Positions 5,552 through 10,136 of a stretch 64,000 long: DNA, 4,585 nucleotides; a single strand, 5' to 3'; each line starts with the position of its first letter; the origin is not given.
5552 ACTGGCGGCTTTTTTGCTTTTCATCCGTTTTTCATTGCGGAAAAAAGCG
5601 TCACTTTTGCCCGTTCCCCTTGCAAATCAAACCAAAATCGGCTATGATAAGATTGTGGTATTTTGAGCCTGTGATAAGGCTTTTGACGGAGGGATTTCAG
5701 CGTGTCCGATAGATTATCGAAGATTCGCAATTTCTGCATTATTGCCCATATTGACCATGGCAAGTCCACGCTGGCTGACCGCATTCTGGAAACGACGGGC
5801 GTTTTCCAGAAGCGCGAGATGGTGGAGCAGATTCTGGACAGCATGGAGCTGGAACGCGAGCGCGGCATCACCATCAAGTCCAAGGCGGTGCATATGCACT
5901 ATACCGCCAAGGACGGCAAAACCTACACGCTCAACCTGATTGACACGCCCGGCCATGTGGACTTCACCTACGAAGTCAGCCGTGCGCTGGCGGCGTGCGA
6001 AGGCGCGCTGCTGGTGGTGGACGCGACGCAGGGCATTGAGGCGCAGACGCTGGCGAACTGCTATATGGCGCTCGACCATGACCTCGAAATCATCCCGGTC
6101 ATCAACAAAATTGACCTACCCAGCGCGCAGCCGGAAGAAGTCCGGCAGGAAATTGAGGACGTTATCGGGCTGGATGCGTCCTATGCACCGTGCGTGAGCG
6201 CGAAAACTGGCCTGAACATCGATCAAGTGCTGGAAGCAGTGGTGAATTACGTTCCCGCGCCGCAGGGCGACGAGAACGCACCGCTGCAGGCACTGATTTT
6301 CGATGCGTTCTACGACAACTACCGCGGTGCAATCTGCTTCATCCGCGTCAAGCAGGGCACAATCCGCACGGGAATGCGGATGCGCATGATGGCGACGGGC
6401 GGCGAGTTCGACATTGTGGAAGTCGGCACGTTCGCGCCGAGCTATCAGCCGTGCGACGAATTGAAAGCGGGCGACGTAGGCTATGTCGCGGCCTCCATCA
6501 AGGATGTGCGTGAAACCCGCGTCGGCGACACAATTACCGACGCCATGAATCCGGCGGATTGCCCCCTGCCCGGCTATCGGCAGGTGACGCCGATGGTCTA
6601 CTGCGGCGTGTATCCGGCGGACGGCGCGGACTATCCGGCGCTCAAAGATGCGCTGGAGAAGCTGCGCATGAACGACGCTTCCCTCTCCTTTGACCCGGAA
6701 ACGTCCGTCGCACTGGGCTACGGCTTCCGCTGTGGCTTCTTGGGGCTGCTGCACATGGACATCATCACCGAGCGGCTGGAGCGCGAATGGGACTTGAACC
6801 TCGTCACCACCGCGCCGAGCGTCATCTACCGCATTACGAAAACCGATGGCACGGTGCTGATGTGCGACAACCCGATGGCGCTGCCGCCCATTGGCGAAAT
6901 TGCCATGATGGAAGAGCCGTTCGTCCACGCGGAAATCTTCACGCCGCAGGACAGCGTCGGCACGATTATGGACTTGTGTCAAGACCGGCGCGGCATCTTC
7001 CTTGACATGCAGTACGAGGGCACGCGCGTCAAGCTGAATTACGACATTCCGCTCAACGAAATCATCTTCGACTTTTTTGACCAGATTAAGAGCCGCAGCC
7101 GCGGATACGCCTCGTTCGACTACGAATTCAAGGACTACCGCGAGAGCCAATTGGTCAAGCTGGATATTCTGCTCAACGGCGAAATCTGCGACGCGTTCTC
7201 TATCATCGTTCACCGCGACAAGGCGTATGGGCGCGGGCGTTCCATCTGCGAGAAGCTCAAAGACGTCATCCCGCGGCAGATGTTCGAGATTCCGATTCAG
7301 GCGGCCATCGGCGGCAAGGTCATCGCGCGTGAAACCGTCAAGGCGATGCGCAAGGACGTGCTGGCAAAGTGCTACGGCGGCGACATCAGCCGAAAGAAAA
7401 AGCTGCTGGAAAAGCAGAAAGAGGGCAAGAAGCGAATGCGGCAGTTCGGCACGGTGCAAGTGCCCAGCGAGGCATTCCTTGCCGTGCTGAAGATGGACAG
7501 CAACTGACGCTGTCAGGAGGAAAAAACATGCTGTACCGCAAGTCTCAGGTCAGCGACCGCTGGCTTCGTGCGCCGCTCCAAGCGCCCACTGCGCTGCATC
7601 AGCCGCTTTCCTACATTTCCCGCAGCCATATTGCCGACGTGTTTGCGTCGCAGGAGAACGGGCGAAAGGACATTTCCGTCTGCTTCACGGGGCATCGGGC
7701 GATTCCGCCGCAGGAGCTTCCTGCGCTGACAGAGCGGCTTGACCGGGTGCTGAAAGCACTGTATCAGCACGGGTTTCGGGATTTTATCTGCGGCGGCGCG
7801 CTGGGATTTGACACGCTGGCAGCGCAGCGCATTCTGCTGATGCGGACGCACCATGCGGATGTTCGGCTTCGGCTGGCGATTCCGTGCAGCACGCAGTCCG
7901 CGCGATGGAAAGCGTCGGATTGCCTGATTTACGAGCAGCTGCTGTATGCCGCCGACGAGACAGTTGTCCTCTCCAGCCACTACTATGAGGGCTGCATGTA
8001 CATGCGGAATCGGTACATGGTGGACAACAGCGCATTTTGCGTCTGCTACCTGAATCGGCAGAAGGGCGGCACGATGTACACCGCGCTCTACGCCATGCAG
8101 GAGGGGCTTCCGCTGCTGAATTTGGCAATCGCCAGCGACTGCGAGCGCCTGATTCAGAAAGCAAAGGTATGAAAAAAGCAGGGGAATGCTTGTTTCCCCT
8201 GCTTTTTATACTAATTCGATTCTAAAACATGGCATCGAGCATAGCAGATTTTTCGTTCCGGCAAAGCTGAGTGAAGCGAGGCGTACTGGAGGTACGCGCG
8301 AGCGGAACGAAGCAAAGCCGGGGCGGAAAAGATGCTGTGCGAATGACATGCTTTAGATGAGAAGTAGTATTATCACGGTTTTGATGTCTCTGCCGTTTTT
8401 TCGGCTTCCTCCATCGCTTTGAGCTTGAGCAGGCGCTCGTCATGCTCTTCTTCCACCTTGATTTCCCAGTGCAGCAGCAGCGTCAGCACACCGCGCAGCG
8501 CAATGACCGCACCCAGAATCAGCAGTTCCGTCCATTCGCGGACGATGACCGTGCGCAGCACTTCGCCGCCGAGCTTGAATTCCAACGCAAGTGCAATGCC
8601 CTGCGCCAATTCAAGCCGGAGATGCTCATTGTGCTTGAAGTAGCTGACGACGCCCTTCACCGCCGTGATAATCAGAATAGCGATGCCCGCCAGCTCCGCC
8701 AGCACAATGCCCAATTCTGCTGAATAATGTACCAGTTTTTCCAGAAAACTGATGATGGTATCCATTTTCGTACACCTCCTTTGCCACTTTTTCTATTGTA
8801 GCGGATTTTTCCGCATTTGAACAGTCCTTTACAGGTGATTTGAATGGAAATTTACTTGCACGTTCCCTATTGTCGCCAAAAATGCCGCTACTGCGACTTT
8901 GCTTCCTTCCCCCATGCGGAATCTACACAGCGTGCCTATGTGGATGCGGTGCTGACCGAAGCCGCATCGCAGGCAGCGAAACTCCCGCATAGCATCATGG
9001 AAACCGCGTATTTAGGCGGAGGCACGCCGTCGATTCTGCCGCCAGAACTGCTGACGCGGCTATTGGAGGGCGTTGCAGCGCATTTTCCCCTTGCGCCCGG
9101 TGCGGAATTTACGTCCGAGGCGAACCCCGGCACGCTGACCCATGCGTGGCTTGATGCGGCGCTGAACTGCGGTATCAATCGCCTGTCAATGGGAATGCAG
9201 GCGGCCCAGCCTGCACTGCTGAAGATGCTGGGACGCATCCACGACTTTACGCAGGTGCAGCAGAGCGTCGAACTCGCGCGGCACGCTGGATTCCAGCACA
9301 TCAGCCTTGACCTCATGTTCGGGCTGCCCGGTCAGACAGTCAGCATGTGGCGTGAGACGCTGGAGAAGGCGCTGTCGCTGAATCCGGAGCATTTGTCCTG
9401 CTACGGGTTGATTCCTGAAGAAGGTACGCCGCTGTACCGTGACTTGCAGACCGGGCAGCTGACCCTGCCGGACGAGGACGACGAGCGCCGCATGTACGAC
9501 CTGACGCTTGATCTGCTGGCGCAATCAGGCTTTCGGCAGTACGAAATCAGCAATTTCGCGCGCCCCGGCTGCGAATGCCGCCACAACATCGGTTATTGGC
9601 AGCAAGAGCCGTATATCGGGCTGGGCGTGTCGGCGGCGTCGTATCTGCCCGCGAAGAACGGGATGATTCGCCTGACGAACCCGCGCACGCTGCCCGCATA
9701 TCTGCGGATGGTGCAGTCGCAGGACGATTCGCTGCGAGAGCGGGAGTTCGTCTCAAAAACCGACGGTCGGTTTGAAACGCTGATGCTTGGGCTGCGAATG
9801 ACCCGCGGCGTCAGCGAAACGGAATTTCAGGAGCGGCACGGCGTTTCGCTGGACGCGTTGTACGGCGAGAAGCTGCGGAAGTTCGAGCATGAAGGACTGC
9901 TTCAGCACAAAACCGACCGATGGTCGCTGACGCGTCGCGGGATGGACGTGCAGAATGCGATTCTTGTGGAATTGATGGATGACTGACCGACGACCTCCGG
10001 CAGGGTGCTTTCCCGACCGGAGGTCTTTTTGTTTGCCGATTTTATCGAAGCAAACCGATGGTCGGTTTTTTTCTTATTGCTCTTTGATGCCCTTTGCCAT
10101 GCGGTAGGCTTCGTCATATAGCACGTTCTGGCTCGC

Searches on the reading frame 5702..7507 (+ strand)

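Call 57: search_protein_families(library=pfam, proteins=[window:5702-7507:+], max_evalue=0.00001)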
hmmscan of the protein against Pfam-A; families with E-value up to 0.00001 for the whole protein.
window:5702-7507:+ (601 aa): 4 families
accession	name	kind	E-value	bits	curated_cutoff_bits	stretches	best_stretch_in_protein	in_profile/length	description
PF00009.33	GTP_EFTU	-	1.3e-58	198.1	26.5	1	7-185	2-187/188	Elongation factor Tu GTP binding domain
PF06421.17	LepA_C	-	1.5e-51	173.4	29.7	1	491-597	1-107/107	GTP-binding protein LepA C-terminus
PF00679.30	EFG_C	-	6.5e-24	84.2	27.9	1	403-488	2-87/89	Elongation factor G C-terminus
PF03144.31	GTP_EFTU_D2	-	4.7e-14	53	30.3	1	209-279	1-73/73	Elongation factor Tu domain 2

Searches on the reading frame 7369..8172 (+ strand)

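Call 57: search_protein_families(library=pfam, proteins=[window:7369-8172:+], max_evalue=0.00001)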
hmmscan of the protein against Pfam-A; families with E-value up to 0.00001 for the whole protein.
window:7369-8172:+ (267 aa): 1 family
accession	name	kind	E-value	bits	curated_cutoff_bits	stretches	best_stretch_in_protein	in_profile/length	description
PF06908.16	YpsA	-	2.1e-14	54.3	27.7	1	116-239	20-145/168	YspA SLOG family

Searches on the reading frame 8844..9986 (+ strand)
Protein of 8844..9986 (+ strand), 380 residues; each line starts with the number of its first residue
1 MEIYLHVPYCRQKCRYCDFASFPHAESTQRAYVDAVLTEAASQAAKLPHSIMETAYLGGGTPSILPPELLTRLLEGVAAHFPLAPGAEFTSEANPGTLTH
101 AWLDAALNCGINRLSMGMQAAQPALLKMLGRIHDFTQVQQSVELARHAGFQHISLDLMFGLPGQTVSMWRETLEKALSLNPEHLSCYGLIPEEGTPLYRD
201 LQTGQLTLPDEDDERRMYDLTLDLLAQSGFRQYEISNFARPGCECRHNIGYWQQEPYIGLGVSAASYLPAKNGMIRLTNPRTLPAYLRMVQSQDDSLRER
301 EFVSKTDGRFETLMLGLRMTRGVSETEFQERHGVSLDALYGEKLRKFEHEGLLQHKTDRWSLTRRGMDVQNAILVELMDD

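Call 23: find_encoding_contigs(protein=window:8844-9986:+, flank=10000, max_places=1)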
Protein window:8844-9986:+ (380 aa): 2 contigs read that carry it; 1 place shown.
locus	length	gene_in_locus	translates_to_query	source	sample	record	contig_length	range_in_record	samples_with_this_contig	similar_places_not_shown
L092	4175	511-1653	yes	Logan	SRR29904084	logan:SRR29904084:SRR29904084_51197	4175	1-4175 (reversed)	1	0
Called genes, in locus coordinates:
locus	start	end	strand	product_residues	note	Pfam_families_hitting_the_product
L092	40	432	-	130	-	PF07784:DUF1622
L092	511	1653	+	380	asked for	PF04055:Radical_SAM, PF06969:HemN_C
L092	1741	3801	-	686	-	PF13089:PP_kinase_N, PF02503:PP_kinase, PF17941:PP_kinase_C_1, PF13091:PLDc_2, PF13090:PP_kinase_C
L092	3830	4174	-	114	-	?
